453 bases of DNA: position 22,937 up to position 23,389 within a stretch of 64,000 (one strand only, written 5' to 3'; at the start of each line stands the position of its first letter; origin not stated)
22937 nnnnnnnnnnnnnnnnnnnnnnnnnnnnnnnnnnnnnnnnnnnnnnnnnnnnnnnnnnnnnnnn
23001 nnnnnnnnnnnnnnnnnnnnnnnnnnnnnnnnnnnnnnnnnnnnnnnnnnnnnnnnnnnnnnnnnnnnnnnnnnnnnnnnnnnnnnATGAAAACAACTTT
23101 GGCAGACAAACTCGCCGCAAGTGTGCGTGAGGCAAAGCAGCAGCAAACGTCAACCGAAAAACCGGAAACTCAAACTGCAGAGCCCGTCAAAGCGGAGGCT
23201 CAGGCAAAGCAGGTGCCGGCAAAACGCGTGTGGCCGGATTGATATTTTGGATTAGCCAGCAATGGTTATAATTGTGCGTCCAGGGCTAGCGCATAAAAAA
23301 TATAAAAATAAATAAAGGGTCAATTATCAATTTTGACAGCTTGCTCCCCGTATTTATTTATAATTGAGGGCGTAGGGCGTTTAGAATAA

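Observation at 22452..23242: ParA/McdA gene followed by a 51-aa McdB-like ORF that is missing from the ORF track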

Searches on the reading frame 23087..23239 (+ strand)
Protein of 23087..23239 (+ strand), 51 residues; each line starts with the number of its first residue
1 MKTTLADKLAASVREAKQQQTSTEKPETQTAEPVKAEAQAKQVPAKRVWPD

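Call 7: search_protein_families(library=pfam, proteins=[window:23087-23239:+], max_evalue=0.01)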
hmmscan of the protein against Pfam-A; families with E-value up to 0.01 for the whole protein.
window:23087-23239:+ (51 aa): 0 families

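Call 9: search_protein_families(library=ncbifam, proteins=[window:23087-23239:+], max_evalue=0.01)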
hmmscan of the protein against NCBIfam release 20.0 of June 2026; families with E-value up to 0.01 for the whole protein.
window:23087-23239:+ (51 aa): 0 families

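Call 12: find_homologous_proteins(query=window:23087-23239:+, max_evalue=10)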
Query seq(51 aa) (51 aa): 1 proteins with E <= 10 among 1 candidates.
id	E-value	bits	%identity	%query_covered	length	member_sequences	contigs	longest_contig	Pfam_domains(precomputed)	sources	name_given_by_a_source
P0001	2.3e-21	91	98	100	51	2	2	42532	-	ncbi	-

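Call 15: find_encoding_contigs(protein=P0001, flank=10000, max_places=4)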
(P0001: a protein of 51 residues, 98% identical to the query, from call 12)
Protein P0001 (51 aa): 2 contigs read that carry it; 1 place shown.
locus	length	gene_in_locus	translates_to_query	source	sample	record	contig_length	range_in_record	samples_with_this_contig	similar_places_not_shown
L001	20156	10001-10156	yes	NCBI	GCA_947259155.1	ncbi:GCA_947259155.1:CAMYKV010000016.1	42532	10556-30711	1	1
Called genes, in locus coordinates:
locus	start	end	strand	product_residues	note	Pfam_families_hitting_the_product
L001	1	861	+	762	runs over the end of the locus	PF12288:CsoS2_M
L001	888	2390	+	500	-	PF20687:CsoSCA_N, PF20686:CsoSCA_cat, PF08936:CsoSCA_C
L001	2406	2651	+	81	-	PF03319:EutN_CcmL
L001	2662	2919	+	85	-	PF03319:EutN_CcmL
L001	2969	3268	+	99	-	PF00936:BMC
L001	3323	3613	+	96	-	PF00936:BMC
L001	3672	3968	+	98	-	PF00936:BMC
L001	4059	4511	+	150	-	PF00210:Ferritin, PF02915:Rubrerythrin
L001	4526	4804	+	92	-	PF01329:Pterin_4a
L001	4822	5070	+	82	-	-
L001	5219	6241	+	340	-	PF05982:Sbt_1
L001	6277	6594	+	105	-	PF00543:P-II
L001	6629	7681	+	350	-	PF00126:HTH_1, PF03466:LysR_substrate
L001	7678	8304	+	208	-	PF27545:CsoS1D_N, PF00936:BMC (weak)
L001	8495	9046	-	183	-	PF00293:NUDIX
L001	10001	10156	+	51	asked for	-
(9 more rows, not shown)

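Call 26: find_homologous_proteins(query=A2, max_evalue=0.001)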
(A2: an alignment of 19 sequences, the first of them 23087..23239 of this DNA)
Query A2 (19 sequences) (51 aa, profile of the alignment): 142 proteins with E <= 0.001 among 8000 candidates; the best 120 are listed.
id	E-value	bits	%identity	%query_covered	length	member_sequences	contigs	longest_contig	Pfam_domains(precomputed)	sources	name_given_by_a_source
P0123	3.0e-14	72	29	94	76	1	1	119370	-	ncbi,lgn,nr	ncbi:MAG: hypothetical protein HOP20_07265 [Sulfuriferula sp.]|nr:hypothetical protein [Sulfuriferul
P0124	1.2e-13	70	32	94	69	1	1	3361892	-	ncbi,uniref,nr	ncbi:hypothetical protein [Sulfuriferula nivalis]|uniref:Uncharacterized protein n=1 Tax=Sulfuriferu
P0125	1.5e-13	69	41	33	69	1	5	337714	-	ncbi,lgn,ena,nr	ncbi:MAG: hypothetical protein M0Z83_01565 [Betaproteobacteria bacterium]|nr:hypothetical protein [B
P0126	2.8e-13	69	27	92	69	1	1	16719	-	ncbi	ncbi:MAG: hypothetical protein ACYDBH_07325 [Acidobacteriaceae bacterium]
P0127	4.0e-13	68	30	45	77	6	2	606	-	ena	-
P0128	4.9e-13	68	26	92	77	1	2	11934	-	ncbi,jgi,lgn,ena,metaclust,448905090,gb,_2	jgi:uncharacterized membrane protein (UPF0182 family)|metaclust:\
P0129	1.2e-12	67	50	31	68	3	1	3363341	-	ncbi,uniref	ncbi:hypothetical protein ACFDAU_15585 [Sulfuriferula sp. GW1]|uniref:hypothetical protein n=1 Tax=S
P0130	1.7e-12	66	28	94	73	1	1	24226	-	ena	-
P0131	2.2e-12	66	53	29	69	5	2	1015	-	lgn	-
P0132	3.8e-12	65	39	57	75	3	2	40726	-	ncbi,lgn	-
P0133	4.6e-12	65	35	67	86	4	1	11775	-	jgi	jgi:hypothetical protein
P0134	5.5e-12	64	36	92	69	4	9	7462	-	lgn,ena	-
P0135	5.8e-12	64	29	94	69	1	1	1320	-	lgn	-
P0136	7.1e-12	64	36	94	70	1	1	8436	-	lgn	-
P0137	7.8e-12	64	28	92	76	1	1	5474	-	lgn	-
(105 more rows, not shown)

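Call 46: predict_structure(alignment_id=A3)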
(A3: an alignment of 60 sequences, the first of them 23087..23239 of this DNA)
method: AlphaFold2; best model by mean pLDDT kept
length: 51 residues; sequences in the alignment: 60
mean_pLDDT: 65.3   pTM: 0.30
mean pLDDT of the five models: 65.3, 64.9, 63.7, 62.2, 61.2
residues with pLDDT >= 90: 0; 70-90: 24; 50-70: 19; < 50: 8
segments of 3 or more residues with pLDDT < 50: 34-37
pLDDT, mean of each block of 10 residues (from residue 1): 72 79 52 51 71 70
secondary structure, 60 per line:
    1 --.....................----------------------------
elements in order: H3-23

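Call 47: search_protein_representatives(protein=window:23087-23239:+)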
Query: 51 residues. Proteins with E-value up to 0.001 (for the whole library): 6; up to 1e-10: 0; up to 1e-30: 0. The best 6 are listed.
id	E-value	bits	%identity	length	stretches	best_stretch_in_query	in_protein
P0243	3.3e-10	55.0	59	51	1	1-51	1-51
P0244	4.7e-09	51.5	59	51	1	1-51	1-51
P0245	1.4e-05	40.9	59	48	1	6-51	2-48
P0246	1.9e-05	40.4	52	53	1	4-51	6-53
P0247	1.9e-04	37.4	51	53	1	3-51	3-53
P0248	5.0e-04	36.1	49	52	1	1-51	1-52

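Call 55: search_protein_families(library=phrogs, proteins=[window:23087-23239:+], max_evalue=1)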
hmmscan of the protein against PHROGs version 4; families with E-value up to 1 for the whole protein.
window:23087-23239:+ (51 aa): 0 families
